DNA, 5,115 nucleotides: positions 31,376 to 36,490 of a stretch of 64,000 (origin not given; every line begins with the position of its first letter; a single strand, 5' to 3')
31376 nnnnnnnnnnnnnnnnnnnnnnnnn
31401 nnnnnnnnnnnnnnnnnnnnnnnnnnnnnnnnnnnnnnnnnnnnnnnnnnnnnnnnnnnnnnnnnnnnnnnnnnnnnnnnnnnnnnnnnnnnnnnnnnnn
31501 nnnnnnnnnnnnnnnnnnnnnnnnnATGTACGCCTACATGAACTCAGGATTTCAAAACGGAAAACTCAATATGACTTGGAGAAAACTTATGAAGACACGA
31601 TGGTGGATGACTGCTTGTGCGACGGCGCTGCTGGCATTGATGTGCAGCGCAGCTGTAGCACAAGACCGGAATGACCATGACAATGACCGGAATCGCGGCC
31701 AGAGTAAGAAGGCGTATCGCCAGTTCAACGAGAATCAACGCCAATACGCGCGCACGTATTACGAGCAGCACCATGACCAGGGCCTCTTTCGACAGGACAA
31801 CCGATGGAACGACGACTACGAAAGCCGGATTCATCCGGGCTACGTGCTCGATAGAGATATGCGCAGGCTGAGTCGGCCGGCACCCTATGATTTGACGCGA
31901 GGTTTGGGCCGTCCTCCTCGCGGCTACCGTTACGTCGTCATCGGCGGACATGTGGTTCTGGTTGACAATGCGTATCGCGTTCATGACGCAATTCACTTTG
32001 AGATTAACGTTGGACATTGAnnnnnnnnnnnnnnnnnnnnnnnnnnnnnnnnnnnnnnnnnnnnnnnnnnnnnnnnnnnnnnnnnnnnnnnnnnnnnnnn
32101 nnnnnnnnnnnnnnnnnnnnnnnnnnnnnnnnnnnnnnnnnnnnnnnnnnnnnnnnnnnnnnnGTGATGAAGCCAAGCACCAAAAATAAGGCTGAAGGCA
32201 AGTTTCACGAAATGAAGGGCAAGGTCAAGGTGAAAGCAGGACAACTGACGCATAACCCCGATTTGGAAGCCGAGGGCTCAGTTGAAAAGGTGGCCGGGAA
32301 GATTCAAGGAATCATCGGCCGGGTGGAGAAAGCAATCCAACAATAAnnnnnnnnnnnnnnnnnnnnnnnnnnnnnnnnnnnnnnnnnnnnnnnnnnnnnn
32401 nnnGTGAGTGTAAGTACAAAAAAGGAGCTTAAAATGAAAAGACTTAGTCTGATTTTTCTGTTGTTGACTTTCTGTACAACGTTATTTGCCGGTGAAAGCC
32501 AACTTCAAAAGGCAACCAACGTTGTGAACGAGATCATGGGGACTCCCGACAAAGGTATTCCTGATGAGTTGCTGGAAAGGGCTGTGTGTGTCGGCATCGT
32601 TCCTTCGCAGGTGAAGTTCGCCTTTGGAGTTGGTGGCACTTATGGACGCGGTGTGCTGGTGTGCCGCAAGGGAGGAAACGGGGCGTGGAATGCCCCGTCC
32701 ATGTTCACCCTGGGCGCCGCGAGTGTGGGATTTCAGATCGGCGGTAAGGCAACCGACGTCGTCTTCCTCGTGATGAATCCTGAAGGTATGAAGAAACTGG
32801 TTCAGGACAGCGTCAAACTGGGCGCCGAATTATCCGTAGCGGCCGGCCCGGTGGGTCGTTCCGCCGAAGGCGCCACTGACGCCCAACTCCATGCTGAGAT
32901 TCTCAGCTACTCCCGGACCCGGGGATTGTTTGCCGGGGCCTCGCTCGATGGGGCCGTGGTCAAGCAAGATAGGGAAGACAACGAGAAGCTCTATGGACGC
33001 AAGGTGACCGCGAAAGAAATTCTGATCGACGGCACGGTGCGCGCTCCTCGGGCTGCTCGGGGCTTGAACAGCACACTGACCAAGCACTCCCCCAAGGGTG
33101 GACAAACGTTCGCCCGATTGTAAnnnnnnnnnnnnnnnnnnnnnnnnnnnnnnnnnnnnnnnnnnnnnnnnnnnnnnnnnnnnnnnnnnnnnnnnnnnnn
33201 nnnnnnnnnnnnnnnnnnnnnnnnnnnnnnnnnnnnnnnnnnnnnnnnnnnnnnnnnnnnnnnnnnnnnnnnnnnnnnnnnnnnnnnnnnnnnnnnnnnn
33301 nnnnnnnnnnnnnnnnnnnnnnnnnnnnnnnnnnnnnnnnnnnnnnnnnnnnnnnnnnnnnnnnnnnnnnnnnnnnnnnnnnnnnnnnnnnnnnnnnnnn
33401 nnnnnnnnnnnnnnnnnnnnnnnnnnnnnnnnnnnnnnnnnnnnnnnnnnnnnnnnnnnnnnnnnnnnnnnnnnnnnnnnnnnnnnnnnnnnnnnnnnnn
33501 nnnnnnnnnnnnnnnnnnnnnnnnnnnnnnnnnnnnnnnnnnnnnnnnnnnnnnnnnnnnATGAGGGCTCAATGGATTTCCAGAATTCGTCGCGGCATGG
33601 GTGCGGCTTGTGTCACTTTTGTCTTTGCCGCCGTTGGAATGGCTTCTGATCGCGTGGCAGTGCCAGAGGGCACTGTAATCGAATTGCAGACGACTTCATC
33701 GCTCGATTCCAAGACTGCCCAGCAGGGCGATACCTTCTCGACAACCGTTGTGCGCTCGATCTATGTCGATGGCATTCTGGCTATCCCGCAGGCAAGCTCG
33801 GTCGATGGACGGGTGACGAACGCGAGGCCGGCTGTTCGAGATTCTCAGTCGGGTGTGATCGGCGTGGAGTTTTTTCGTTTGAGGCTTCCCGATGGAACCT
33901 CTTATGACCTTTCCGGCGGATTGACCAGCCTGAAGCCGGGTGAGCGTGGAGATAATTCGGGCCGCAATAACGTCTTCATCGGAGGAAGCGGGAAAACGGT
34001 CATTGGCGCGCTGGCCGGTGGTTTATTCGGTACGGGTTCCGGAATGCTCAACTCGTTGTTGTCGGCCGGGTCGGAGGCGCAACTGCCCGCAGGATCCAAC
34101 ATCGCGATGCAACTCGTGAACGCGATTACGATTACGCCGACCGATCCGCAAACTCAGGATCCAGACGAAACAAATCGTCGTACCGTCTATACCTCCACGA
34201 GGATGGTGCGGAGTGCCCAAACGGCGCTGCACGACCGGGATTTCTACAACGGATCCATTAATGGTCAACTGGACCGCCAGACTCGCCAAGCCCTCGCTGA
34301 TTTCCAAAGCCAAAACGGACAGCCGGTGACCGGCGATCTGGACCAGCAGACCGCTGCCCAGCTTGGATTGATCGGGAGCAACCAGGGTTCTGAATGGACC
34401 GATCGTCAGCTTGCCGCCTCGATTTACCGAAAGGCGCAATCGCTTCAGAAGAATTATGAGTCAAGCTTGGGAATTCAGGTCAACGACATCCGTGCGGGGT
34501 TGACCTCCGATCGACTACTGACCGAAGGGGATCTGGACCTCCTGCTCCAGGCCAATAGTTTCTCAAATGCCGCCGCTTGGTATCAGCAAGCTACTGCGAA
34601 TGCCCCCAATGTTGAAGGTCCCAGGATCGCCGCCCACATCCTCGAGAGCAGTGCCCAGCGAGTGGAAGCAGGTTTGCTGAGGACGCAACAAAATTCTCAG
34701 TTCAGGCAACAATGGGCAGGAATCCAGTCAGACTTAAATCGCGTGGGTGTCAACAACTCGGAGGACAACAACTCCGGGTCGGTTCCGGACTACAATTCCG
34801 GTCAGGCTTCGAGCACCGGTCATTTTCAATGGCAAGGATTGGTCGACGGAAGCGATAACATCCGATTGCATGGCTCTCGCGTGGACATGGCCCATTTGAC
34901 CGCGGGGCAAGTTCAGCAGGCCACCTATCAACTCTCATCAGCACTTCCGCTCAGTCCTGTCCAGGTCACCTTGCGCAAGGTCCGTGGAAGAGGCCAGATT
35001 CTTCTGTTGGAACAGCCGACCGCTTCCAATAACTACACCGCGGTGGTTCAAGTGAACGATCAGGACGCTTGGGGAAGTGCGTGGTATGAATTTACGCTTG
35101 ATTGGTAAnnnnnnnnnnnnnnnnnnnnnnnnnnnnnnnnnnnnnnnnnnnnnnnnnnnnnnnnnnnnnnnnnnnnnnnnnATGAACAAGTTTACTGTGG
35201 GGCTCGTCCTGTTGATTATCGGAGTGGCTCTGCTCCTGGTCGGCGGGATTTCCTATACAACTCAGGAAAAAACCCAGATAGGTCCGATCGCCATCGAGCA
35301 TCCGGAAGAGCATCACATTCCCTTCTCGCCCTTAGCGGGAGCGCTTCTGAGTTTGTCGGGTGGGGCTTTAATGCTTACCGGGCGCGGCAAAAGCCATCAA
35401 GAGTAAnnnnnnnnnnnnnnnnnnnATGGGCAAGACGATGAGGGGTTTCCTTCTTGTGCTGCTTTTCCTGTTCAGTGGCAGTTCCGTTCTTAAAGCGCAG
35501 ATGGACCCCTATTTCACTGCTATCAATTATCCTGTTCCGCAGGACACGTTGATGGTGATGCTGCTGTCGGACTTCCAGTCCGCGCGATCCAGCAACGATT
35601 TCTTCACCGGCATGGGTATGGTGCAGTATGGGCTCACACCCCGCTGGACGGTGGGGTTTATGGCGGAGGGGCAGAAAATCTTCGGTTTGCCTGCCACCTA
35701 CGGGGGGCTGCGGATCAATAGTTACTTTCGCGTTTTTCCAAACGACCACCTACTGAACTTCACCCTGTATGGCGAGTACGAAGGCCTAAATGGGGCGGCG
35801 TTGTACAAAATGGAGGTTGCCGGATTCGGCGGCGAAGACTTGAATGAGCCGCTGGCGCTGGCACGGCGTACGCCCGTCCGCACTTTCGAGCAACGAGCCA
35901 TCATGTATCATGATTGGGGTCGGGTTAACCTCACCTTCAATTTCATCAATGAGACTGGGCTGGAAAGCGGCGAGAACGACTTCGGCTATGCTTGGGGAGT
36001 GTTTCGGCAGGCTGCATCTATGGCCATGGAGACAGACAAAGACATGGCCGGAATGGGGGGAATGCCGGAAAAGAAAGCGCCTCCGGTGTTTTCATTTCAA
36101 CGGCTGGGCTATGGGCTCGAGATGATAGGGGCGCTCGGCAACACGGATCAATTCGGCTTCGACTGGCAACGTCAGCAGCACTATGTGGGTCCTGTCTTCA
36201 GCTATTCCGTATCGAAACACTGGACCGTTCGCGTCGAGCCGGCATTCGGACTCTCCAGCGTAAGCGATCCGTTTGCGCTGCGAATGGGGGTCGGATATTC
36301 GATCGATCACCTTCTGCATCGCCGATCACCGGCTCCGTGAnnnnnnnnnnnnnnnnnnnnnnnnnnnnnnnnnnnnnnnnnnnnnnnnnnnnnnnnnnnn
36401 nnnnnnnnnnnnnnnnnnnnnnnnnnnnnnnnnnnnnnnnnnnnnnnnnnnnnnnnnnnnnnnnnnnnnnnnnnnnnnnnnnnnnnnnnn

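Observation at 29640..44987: Island of small secreted/membrane stress-protein genes paralleling a Bacillus-type general stress set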

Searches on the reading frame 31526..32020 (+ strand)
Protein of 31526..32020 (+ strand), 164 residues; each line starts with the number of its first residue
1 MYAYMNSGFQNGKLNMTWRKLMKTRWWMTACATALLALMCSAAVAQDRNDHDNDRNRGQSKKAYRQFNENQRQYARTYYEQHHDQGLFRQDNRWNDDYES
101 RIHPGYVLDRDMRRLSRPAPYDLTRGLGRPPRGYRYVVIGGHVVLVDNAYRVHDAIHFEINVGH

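Call 3: search_protein_families(library=pfam, max_evalue=0.01, proteins=[window:31526-32020:+])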
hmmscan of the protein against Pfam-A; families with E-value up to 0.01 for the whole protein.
window:31526-32020:+ (164 aa): 1 family
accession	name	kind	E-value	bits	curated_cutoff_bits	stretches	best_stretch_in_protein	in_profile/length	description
PF11776.13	RcnB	-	2.9e-05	24.3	25.9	1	125-149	21-45/51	Nickel/cobalt transporter regulator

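Call 38: search_protein_families(library=ncbifam, max_evalue=0.001, proteins=[window:31526-32020:+])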
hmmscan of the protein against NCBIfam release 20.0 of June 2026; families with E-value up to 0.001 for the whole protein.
window:31526-32020:+ (164 aa): 0 families

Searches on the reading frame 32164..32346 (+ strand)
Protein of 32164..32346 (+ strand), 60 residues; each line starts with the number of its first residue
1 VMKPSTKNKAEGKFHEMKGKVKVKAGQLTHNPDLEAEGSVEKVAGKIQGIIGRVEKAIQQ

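Call 3: search_protein_families(library=pfam, max_evalue=0.01, proteins=[window:32164-32346:+])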
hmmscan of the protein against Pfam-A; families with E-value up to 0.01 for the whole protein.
window:32164-32346:+ (60 aa): 1 family
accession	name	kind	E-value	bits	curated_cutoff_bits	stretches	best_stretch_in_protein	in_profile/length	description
PF05532.17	CsbD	-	2.4e-14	53.4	40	1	8-59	1-52/53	CsbD-like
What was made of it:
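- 32167..32346 (+): CsbD-family protein. Pfam CsbD 53.4 bits (call 3)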

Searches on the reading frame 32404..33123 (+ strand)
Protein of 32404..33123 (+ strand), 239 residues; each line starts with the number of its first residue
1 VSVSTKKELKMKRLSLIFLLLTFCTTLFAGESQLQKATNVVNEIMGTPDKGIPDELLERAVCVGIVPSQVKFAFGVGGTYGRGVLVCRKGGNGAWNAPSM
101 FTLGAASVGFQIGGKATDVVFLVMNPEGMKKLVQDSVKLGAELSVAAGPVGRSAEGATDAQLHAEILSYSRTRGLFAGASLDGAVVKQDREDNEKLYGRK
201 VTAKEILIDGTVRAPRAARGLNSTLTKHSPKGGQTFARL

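Call 3: search_protein_families(library=pfam, max_evalue=0.01, proteins=[window:32404-33123:+])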
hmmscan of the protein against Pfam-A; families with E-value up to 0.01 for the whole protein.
window:32404-33123:+ (239 aa): 2 families
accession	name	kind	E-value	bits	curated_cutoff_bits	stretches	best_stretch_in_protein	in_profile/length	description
PF04366.17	Ysc84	-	2.1e-40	137.8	25.1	1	105-227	2-126/127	Las17-binding protein actin regulator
PF06577.17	EipA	-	0.00017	21.9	30.8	1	68-135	44-105/160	Envelope integrity protein A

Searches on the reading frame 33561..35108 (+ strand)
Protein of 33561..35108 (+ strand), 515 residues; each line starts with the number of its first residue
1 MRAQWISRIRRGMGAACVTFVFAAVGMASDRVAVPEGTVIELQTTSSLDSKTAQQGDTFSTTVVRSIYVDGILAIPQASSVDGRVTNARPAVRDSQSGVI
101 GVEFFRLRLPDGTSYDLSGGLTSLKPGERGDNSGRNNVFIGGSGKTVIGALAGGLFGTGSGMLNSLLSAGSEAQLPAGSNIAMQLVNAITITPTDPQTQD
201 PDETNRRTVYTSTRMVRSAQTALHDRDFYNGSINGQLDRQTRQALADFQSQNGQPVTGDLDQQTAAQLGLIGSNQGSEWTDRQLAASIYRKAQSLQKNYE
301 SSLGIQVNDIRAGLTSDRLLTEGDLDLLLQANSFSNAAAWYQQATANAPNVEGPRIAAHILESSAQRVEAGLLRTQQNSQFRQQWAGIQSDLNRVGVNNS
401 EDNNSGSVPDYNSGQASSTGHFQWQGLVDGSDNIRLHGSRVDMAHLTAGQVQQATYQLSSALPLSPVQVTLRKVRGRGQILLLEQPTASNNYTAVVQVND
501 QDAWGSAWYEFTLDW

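Call 3: search_protein_families(library=pfam, max_evalue=0.01, proteins=[window:33561-35108:+])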
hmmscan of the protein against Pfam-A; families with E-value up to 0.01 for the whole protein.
window:33561-35108:+ (515 aa): 2 families
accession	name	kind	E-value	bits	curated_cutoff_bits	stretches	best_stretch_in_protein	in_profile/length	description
PF01471.23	PG_binding_1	-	3e-13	50.2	23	1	216-268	5-57/57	Putative peptidoglycan binding domain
PF03743.19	TrbI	-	0.0012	19.2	35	1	34-165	2-125/188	Bacterial conjugation TrbI-like protein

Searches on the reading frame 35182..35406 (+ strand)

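Call 3: search_protein_families(library=pfam, max_evalue=0.01, proteins=[window:35182-35406:+])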
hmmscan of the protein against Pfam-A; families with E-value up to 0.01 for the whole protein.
window:35182-35406:+ (74 aa): 2 families
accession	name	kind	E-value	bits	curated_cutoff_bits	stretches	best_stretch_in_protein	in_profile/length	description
PF02656.20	DUF202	-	0.0019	19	23.4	0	4-30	41-67/68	Domain of unknown function (DUF202)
PF20712.2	CyanoTRADDas_TM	-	0.0029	18.1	24.3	0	5-34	11-40/68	Cyanobacterial TRADD-N associated 2-Transmembrane domain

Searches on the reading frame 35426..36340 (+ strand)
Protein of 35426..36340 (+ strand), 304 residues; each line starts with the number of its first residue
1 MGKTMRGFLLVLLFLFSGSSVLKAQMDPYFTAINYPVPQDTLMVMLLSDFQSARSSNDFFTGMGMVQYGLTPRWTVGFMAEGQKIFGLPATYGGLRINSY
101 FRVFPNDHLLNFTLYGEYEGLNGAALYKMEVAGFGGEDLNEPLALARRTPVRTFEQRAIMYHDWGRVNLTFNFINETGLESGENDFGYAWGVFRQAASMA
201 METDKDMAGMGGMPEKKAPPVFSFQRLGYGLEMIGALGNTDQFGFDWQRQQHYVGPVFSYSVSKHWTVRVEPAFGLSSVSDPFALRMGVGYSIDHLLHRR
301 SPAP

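Call 3: search_protein_families(library=pfam, max_evalue=0.01, proteins=[window:35426-36340:+])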
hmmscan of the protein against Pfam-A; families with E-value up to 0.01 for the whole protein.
window:35426-36340:+ (304 aa): 0 families

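Call 11: find_encoding_contigs(protein=window:35426-36340:+, flank=10000, max_places=6)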
Protein window:35426-36340:+ (304 aa): 1 contig read that carries it; 1 place shown.
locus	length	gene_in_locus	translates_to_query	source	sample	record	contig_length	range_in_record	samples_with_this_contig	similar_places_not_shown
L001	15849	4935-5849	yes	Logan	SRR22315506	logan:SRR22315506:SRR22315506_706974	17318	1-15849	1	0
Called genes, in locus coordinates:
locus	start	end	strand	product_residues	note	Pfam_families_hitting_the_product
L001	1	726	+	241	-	?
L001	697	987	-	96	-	-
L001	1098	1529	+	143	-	-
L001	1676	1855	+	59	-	PF05532:CsbD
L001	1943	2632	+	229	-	PF04366:Ysc84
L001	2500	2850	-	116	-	-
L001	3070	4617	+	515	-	PF01471:PG_binding_1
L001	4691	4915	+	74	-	-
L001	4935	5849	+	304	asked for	-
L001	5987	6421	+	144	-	-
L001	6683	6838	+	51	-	PF11752:DUF3309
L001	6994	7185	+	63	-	PF28077:THIVI_2564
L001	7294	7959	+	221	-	PF02085:Cytochrom_CIII, PF14537:Cytochrom_c3_2 (weak), PF14522:Cytochrome_C7 (weak)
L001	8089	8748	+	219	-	PF00027:cNMP_binding, PF13545:HTH_Crp_2, PF13412:HTH_24 (faint)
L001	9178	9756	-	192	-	PF11821:ActD (weak)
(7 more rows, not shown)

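Call 38: search_protein_families(library=ncbifam, max_evalue=0.001, proteins=[window:35426-36340:+])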
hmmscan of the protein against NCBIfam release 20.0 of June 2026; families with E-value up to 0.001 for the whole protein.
window:35426-36340:+ (304 aa): 0 families

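Call 72: find_homologous_proteins(query=window:35426-36340:+, max_evalue=0.00001)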
Query window:35426-36340:+ (304 aa): 649 proteins with E <= 0.00001 among 1569 candidates; the best 120 are listed.
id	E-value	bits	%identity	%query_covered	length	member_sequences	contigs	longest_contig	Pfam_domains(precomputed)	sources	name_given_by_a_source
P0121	5.1e-184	629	88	100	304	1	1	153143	-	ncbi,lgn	-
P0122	3.1e-183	626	90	98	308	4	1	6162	-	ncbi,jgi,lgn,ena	-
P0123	2.1e-179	614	89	94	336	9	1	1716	-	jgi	jgi:hypothetical protein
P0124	6.2e-179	612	88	94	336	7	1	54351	-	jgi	jgi:hypothetical protein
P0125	2.5e-176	604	86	97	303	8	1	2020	-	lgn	-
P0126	1.3e-175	601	84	100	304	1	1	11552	-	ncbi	-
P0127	1.5e-175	601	85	99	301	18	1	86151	-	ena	-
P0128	4.5e-175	600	88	93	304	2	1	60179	-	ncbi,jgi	ncbi:MAG TPA: hypothetical protein VF311_12750 [Terriglobales bacterium]|jgi:hypothetical protein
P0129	7.3e-175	599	87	97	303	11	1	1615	-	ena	-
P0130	2.7e-174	597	86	99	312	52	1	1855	-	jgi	jgi:hypothetical protein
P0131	3.9e-174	597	83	100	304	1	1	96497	-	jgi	jgi:hypothetical protein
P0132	4.0e-174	596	87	93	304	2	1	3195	-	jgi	jgi:hypothetical protein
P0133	4.0e-174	596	86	93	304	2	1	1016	-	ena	-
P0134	5.0e-174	596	89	94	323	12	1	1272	-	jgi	jgi:hypothetical protein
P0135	5.1e-174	596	84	100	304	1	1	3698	-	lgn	-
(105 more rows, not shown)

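Call 78: predict_structure(alignment_id=A5)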
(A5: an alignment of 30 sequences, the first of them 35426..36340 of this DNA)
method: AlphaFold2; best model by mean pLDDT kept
length: 304 residues; sequences in the alignment: 30
mean_pLDDT: 41.1   pTM: 0.41
mean pLDDT of the five models: 41.1, 40.4, 34.9, 31.2, 29.9
residues with pLDDT >= 90: 0; 70-90: 5; 50-70: 93; < 50: 206
segments of 3 or more residues with pLDDT < 50: 14-34, 47-62, 83-88, 120-124, 141-151, 161-304
pLDDT, mean of each block of 10 residues (from residue 1): 61 44 25 54 56 31 61 67 48 62 56 55 50 53 46 51 45 43 34 27 25 26 22 24 23 30 35 33 28 27 32
secondary structure, 60 per line:
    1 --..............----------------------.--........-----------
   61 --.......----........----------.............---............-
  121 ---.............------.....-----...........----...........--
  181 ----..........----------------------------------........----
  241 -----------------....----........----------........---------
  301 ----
elements in order: H3-16 E42-46 E63-69 E74-81 E92-104 E108-119 E124-136 H143-147 E153-163 E168-178 E185-194 E229-236 E258-261 E266-273 E284-291
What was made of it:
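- On Outer-membrane beta-barrel: AF2 pLDDT 41: a signal helix and about 13 strands, with no confident barrel (call 78).
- Checked: Its AlphaFold model is low-confidence (pLDDT 41) and shows a signal helix followed by about 13 beta strands, so the call is inconclusive (call 78).
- Tried and rejected: AlphaFold2 of the 304-aa protein with a 30-sequence alignment: pLDDT 41, too low for a fold search (call 78).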
